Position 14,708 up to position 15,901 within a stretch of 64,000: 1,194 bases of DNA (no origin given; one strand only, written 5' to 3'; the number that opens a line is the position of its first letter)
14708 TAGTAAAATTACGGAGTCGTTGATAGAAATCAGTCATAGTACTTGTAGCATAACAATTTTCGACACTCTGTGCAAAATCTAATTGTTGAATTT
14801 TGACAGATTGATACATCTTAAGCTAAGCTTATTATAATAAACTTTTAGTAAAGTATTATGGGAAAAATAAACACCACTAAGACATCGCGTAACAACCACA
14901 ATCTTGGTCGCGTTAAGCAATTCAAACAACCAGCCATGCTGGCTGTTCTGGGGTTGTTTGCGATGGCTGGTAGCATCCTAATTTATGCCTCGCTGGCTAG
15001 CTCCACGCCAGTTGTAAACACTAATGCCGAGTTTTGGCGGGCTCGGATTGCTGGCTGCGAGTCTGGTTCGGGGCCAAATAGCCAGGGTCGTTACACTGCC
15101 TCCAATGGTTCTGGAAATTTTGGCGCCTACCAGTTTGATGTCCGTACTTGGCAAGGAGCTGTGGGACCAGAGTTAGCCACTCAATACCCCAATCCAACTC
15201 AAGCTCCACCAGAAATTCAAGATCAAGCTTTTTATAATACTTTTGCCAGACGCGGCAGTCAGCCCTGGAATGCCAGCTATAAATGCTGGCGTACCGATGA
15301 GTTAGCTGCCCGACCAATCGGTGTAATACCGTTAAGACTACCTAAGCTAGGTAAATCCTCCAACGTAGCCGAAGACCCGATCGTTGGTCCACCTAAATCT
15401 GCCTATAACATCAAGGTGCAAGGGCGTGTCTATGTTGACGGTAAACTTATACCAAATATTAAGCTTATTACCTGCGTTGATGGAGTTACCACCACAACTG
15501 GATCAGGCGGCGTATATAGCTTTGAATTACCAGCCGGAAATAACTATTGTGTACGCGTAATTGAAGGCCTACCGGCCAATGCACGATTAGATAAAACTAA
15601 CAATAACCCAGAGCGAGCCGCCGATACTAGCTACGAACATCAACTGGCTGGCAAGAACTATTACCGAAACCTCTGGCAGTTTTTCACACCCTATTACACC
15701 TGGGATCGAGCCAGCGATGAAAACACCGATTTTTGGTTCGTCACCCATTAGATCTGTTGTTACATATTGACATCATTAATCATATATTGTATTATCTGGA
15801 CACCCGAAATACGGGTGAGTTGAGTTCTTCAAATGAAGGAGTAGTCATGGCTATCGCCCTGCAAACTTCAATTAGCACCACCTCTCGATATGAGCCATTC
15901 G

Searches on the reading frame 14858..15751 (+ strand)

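Call 81: search_protein_families(library=pfam, max_evalue=0.001, proteins=[window:14858-15751:+])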
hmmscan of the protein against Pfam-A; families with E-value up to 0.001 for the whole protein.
window:14858-15751:+ (297 aa): 1 family
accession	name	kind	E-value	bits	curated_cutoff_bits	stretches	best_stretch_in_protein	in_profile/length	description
PF06737.19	Transglycosylas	-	7.3e-08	33.4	27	1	63-138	9-75/77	Transglycosylase-like domain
